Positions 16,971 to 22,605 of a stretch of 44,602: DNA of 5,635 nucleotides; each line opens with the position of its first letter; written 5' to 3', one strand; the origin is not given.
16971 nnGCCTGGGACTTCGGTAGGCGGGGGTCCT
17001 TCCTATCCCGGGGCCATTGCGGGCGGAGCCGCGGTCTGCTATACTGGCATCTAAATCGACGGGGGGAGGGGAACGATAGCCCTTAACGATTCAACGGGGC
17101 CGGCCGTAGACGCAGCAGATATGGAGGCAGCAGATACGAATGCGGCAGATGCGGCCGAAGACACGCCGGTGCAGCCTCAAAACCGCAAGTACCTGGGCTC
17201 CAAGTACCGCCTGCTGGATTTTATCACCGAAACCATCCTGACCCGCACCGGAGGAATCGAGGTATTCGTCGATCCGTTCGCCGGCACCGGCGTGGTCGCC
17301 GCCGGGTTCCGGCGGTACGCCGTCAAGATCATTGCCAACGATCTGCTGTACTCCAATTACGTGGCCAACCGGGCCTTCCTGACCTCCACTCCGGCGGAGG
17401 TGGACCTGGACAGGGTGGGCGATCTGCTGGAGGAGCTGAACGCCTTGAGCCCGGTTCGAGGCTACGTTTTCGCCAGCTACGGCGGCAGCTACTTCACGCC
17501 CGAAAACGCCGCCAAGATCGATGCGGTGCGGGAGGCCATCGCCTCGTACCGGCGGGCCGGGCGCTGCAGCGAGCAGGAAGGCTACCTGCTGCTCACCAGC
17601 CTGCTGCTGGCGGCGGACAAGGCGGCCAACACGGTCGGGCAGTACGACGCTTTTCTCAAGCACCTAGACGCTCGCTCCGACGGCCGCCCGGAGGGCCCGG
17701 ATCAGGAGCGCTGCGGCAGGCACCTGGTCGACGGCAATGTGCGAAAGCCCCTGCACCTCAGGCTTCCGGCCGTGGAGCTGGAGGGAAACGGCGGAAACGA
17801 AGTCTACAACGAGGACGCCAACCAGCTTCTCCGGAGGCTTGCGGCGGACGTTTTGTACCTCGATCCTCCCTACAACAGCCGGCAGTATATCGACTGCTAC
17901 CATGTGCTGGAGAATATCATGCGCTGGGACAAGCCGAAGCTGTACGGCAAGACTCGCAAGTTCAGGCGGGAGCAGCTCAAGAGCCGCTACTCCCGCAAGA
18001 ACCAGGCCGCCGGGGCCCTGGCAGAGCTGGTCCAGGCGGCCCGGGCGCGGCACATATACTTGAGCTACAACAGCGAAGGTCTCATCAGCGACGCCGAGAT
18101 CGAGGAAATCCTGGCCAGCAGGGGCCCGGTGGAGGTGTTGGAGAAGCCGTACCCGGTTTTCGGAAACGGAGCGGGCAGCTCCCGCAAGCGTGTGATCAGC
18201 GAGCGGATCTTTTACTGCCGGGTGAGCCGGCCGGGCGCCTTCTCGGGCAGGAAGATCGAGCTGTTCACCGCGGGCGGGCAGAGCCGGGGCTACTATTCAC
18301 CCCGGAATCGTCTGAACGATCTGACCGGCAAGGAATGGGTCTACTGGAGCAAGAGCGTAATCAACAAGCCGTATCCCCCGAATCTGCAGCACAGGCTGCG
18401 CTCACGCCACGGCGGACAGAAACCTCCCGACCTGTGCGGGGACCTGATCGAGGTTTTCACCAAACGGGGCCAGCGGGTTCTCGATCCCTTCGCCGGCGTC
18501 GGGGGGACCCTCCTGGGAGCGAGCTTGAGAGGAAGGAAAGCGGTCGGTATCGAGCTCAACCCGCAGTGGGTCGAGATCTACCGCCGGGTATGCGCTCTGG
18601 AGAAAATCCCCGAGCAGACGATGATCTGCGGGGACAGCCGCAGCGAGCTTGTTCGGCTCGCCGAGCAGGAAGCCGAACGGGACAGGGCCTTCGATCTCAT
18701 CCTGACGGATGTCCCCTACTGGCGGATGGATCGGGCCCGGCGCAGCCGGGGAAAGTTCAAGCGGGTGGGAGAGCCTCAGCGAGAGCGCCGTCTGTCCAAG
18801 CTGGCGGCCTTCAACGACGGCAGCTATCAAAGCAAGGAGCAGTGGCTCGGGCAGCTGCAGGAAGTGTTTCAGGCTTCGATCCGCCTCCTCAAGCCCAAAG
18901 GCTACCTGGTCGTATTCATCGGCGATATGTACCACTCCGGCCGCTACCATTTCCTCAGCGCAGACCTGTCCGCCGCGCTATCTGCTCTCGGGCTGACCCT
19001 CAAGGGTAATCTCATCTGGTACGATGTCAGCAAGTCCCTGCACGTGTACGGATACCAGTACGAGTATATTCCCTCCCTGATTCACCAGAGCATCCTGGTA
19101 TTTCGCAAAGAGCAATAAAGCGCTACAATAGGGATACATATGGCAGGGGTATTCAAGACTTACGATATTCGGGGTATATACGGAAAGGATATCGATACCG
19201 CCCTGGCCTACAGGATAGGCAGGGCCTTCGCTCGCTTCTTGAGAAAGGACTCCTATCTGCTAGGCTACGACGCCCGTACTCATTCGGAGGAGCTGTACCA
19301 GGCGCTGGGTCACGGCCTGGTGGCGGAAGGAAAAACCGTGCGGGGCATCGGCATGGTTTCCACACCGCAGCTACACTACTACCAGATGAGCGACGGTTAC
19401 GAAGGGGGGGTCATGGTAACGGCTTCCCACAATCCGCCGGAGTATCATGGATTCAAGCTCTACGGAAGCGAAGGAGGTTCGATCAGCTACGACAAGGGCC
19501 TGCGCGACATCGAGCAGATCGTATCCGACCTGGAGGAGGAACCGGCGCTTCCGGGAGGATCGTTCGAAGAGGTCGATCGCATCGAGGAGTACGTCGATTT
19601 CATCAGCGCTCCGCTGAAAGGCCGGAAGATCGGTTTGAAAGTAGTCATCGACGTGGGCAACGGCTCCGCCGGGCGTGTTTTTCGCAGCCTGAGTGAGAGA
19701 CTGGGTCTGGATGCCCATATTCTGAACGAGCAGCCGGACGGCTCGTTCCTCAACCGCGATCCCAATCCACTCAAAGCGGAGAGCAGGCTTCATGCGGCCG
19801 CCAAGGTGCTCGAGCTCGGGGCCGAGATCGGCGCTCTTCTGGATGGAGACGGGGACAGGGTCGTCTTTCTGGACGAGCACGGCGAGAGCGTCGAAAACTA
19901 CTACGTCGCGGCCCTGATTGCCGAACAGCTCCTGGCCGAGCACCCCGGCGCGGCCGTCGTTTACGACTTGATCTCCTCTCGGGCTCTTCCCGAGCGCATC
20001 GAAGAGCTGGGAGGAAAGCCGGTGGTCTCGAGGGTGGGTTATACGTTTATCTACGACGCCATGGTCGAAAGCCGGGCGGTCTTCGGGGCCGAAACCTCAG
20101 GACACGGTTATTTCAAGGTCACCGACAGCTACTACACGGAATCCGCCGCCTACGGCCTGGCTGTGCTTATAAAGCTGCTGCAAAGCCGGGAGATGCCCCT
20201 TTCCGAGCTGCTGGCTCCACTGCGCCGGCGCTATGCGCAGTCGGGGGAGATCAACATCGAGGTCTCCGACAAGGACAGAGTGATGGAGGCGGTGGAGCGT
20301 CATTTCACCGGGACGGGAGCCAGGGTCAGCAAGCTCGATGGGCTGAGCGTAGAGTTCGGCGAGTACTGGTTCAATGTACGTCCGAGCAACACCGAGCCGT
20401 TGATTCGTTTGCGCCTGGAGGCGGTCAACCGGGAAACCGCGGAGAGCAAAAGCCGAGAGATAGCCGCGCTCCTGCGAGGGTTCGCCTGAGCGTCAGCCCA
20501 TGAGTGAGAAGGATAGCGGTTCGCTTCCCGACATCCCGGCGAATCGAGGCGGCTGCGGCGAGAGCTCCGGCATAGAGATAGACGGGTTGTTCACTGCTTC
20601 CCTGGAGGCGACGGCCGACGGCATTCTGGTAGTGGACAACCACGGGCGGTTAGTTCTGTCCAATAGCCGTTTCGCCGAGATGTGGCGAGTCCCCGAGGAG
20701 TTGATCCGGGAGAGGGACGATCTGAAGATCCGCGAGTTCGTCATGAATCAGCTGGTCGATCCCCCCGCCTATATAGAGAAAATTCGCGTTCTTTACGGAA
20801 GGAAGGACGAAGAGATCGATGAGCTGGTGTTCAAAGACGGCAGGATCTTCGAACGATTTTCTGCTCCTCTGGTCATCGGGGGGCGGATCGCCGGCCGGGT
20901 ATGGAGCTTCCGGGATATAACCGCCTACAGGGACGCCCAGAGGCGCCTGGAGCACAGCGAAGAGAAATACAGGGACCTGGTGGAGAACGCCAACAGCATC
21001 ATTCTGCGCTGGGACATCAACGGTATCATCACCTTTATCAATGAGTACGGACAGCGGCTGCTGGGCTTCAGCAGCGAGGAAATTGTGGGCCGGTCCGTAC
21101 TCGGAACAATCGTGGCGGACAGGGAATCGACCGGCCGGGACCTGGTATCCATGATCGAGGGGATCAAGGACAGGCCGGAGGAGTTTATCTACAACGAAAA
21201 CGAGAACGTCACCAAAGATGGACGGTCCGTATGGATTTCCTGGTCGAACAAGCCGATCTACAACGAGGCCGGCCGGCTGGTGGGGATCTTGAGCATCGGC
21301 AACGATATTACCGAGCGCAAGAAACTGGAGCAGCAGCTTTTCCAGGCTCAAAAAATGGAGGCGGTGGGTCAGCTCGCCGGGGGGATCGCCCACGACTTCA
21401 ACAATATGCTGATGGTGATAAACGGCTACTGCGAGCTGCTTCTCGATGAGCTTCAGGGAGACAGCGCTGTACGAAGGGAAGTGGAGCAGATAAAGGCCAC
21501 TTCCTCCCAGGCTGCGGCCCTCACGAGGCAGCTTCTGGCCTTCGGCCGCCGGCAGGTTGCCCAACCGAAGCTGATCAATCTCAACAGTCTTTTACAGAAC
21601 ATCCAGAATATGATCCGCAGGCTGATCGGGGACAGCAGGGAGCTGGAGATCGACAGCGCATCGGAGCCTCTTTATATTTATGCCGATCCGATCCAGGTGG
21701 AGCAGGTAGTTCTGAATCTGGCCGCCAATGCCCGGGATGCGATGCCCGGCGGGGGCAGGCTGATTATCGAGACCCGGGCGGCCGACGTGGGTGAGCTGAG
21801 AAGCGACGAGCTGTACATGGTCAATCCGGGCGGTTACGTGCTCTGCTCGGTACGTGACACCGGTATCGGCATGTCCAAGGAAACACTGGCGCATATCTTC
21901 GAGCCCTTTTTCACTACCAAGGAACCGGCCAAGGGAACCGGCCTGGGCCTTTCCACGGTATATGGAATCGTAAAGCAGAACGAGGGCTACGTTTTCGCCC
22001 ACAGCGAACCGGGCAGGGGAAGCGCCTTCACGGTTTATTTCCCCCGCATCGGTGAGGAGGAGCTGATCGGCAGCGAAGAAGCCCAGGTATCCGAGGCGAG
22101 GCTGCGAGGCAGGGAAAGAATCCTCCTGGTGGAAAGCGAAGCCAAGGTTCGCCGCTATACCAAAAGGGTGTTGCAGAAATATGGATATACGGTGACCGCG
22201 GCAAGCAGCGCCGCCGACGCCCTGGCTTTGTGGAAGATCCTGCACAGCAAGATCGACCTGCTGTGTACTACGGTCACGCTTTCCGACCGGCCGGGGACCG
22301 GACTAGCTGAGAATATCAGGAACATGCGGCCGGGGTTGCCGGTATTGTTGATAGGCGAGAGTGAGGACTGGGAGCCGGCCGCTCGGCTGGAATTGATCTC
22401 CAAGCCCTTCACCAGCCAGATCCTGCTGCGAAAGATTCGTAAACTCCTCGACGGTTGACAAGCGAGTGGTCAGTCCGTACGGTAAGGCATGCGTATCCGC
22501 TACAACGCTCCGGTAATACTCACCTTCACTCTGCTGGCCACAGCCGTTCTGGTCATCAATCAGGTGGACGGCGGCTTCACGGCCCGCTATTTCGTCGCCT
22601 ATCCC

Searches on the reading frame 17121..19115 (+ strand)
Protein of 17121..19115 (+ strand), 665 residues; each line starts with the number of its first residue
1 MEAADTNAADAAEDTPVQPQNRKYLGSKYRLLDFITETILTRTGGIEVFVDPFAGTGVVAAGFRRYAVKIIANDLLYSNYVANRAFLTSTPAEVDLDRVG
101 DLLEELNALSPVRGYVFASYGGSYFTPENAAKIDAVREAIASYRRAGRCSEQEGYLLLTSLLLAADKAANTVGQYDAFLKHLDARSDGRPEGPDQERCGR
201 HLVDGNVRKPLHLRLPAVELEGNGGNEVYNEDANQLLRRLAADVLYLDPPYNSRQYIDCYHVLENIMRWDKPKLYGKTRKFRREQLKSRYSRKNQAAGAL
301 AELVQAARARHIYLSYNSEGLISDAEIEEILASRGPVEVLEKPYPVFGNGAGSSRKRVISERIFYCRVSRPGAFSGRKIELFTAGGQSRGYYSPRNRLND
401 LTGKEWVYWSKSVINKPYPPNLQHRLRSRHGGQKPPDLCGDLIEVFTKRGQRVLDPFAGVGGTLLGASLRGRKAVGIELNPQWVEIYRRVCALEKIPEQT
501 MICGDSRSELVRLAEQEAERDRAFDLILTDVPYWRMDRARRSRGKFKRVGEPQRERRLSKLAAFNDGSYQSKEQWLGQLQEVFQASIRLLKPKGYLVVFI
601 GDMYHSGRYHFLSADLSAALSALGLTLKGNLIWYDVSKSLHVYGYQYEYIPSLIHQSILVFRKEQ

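Call 12: search_protein_families(library=pfam, proteins=[window:17121-19115:+], max_evalue=0.001)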
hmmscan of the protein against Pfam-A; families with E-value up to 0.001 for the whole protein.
window:17121-19115:+ (665 aa): 5 families
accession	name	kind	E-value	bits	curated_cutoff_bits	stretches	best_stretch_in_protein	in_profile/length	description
PF02086.21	MethyltransfD12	-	1.1e-33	117.5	22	2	24-185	1-143/253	D12 class N6 adenine-specific DNA methyltransferase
PF01555.25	N6_N4_Mtase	-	1.7e-23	84.2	26.7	2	422-487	154-219/221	DNA methylase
PF03602.21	Cons_hypoth95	-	8.3e-10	39.1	24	1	449-535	41-125/182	Conserved hypothetical protein 95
PF01170.24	UPF0020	-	1.8e-07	31.5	22.3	1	448-525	27-103/197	RMKL-like, methyltransferase domain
PF02475.24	TRM5-TYW2_MTfase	-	0.0003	21.2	28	0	446-508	33-98/164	TRM5/TYW2 methyltransferase domain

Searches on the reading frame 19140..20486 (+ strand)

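Call 12: search_protein_families(library=pfam, proteins=[window:19140-20486:+], max_evalue=0.001)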
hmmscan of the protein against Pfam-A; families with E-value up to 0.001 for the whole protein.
window:19140-20486:+ (449 aa): 4 families
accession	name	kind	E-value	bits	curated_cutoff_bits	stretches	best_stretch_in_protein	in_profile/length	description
PF02878.22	PGM_PMM_I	-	1.1e-33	116.3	22.5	1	4-132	3-135/138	Phosphoglucomutase/phosphomannomutase, alpha/beta/alpha domain I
PF02879.22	PGM_PMM_II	-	3e-20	73.1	29.3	1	149-248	8-103/103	Phosphoglucomutase/phosphomannomutase, alpha/beta/alpha domain II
PF02880.22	PGM_PMM_III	-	2e-18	67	20.7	1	255-361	4-111/115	Phosphoglucomutase/phosphomannomutase, alpha/beta/alpha domain III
PF00408.26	PGM_PMM_IV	-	1.5e-11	44.6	23.1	1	370-441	1-65/68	Phosphoglucomutase/phosphomannomutase, C-terminal domain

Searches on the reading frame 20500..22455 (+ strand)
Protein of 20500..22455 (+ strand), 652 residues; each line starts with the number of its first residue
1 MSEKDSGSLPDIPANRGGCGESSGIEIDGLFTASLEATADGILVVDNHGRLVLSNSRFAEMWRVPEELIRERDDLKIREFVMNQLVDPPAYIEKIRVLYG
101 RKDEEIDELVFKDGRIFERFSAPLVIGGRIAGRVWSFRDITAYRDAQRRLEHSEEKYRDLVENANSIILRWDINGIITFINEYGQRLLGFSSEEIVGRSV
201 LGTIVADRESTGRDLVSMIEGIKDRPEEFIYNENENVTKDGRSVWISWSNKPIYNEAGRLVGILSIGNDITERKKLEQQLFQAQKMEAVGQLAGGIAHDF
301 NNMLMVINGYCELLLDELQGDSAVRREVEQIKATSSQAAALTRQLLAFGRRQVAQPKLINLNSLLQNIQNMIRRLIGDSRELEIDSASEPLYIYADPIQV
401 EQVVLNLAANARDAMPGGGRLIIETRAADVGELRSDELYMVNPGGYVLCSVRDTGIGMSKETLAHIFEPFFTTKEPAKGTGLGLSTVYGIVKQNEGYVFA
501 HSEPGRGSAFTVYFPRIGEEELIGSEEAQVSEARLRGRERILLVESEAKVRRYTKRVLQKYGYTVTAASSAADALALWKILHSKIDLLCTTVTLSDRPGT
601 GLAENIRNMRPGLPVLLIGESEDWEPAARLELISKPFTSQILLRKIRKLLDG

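Call 12: search_protein_families(library=pfam, proteins=[window:20500-22455:+], max_evalue=0.001)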
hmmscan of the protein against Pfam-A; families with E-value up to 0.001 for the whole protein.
window:20500-22455:+ (652 aa): 9 families
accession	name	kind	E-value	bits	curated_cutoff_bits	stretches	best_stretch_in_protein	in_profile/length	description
PF02518.31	HATPase_c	-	6e-21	75.4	26.4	1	396-515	2-108/111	Histidine kinase-, DNA gyrase B-, and HSP90-like ATPase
PF00989.32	PAS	-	1.5e-20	73.7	22.6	1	155-270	1-113/113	PAS fold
PF13426.13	PAS_9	-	3e-17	63.2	27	1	168-272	5-103/103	PAS domain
PF08448.16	PAS_4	-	1.6e-14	54.5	23.1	2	162-274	2-109/110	PAS fold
PF13188.13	PAS_8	-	8.6e-11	41.8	21.8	1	155-207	1-53/65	PAS domain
PF00072.30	Response_reg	-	7.7e-10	39.4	30.2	1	541-640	1-104/111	Response regulator receiver domain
PF12860.13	PAS_7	-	9.1e-10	39.1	27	1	36-147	2-114/115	PAS fold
PF00512.31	HisKA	-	3.3e-08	33.9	26.9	1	290-352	3-64/66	His Kinase A (phospho-acceptor) domain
PF08447.18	PAS_3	-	1.1e-05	26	25.6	1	178-265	2-87/89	PAS fold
